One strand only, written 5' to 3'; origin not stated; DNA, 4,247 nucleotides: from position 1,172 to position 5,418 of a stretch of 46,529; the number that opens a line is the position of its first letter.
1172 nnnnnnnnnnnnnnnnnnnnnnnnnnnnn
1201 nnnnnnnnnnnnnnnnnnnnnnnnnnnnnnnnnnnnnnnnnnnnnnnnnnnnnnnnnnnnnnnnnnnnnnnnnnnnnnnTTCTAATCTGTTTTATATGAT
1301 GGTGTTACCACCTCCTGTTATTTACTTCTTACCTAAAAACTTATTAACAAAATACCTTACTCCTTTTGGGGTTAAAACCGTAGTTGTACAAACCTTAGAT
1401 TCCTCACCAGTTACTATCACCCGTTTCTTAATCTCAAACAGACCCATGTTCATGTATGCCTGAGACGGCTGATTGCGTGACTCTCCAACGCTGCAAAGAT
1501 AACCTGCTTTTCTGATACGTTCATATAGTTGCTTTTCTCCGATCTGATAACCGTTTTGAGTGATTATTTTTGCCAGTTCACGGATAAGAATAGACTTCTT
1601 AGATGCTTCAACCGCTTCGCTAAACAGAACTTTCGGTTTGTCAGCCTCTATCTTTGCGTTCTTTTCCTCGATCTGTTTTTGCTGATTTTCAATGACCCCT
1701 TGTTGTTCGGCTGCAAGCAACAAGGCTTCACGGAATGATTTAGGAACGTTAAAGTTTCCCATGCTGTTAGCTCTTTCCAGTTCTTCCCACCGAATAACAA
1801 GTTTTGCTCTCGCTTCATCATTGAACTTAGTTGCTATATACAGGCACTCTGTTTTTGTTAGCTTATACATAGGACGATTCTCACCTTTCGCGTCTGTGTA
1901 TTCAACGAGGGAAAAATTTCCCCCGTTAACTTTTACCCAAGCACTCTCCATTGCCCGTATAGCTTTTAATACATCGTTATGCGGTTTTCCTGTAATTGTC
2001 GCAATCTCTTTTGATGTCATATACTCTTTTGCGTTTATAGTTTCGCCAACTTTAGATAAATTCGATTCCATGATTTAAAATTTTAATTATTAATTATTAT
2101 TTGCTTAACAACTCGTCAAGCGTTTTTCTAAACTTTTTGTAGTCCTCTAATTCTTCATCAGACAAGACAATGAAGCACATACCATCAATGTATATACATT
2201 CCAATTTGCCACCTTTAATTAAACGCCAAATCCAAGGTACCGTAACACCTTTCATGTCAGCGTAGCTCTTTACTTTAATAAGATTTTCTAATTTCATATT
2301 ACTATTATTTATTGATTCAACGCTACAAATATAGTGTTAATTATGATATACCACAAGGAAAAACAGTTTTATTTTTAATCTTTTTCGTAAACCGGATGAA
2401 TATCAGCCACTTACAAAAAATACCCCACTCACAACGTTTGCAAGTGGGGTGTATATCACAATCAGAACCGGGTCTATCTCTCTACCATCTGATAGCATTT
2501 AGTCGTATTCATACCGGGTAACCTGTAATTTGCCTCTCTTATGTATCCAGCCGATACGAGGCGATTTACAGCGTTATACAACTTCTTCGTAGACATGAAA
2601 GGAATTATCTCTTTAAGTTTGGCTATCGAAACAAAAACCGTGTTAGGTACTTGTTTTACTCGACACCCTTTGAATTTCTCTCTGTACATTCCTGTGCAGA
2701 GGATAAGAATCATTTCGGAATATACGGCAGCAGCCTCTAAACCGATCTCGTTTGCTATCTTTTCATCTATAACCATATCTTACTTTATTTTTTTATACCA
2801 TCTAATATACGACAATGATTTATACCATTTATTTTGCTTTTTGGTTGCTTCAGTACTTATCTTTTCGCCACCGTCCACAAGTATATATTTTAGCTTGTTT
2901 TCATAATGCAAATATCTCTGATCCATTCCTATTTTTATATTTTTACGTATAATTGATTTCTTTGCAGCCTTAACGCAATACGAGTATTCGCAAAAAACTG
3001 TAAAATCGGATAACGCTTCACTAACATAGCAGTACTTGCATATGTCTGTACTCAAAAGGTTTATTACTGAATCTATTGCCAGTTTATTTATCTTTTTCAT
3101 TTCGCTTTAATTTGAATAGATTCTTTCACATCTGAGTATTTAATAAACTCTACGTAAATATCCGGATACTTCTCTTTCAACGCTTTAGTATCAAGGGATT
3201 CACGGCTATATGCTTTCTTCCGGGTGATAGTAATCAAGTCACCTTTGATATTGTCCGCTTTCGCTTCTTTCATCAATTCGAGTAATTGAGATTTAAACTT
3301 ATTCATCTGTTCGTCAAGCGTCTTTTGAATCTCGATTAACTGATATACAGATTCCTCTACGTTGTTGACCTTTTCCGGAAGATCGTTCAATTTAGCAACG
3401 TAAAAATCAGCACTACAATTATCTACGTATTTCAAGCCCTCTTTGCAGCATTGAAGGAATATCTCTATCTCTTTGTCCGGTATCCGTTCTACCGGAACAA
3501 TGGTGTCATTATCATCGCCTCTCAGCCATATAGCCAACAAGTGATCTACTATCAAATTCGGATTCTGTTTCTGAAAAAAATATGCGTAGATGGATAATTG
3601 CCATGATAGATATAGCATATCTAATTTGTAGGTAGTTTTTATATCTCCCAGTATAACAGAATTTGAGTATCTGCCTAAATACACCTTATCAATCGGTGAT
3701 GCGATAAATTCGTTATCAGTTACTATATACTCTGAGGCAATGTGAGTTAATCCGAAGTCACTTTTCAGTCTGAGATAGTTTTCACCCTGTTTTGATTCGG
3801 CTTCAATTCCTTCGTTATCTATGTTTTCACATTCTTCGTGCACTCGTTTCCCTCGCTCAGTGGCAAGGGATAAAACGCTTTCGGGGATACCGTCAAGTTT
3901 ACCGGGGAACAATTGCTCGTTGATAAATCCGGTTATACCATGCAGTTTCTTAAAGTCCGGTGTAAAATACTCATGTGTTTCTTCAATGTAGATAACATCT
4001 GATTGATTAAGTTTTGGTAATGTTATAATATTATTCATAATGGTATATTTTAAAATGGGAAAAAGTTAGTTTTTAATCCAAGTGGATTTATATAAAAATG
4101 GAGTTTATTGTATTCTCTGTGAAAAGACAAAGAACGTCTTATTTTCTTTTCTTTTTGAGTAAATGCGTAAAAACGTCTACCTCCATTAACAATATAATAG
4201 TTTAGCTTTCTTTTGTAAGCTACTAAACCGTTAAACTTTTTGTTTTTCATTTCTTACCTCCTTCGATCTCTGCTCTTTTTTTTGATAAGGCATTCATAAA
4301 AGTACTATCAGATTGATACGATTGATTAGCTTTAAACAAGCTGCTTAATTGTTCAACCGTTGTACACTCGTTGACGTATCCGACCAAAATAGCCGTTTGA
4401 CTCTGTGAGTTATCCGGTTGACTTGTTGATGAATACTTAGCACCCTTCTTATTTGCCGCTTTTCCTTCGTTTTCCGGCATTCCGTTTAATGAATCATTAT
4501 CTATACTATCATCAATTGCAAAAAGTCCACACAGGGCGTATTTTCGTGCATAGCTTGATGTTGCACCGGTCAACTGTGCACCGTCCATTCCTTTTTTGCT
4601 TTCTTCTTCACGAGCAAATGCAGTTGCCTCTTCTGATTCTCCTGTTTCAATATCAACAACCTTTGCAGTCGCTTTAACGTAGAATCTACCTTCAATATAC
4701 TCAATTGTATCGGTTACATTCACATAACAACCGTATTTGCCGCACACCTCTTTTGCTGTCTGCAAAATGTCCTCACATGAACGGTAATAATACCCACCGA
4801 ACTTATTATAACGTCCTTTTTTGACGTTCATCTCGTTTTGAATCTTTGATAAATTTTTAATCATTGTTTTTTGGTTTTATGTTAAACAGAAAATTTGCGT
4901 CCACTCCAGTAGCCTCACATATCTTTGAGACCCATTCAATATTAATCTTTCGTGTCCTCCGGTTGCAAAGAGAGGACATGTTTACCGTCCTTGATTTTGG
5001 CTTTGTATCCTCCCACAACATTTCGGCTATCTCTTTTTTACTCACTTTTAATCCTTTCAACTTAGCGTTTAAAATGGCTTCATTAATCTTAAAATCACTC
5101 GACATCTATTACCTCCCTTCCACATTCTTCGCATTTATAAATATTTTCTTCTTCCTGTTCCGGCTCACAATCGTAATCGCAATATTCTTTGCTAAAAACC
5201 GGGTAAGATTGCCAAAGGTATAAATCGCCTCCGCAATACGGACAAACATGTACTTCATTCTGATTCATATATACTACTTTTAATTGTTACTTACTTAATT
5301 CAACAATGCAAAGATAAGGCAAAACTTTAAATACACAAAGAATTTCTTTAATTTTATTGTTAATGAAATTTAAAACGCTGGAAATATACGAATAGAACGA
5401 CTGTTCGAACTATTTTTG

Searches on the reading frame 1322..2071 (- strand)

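Call 76: search_protein_families(library=pfam, proteins=[window:1322-2071:-], max_evalue=0.001)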
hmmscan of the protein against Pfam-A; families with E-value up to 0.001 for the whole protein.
window:1322-2071:- (249 aa): 2 families
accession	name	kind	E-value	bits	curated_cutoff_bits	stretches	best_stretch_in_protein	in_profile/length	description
PF03374.19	ANT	-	1.4e-23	83.7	25.3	1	139-246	2-106/108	Phage antirepressor protein KilAC domain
PF09669.15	Phage_pRha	-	1.7e-18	67.4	29.9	1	18-100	1-91/91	Phage regulatory protein Rha (Phage_pRha)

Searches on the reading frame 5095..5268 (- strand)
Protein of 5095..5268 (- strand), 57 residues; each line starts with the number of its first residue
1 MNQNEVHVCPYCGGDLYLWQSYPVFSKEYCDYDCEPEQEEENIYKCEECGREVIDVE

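Call 55: search_protein_families(library=phrogs, proteins=[window:5095-5268:-], max_evalue=0.001)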
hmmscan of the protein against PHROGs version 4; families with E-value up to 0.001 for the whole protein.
window:5095-5268:- (57 aa): 1 family
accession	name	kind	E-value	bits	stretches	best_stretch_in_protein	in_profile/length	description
phrog_33979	-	unknown function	1.5e-17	65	1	8-54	84-130/131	-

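Call 56: search_protein_families(library=pfam, proteins=[window:5095-5268:-], max_evalue=0.01)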
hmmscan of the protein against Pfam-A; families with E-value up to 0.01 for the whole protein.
window:5095-5268:- (57 aa): 6 families
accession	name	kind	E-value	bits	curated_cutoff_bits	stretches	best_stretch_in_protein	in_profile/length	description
PF24460.1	DUF7575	-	0.00047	19.9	28.5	0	45-55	5-14/28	Domain of unknown function (DUF7575)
PF06397.17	Desulfoferrod_N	-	0.0026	17.8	23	0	39-53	2-16/36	Desulfoferrodoxin, N-terminal domain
PF05810.19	NinF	-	0.003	17.9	27.5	0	5-12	13-20/25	NinF protein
PF22289.1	DmmA-like_C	-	0.0032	17.8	27.4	0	37-53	12-28/44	Dimethylamine monooxygenase subunit DmmA-like, C-terminal domain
PF23455.1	DUF7129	-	0.0043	17.2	30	0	33-54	16-38/45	Domain of unknown function (DUF7129)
PF24444.1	DUF7563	-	0.0089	15.9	27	0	2-12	22-32/39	Family of unknown function (DUF7563)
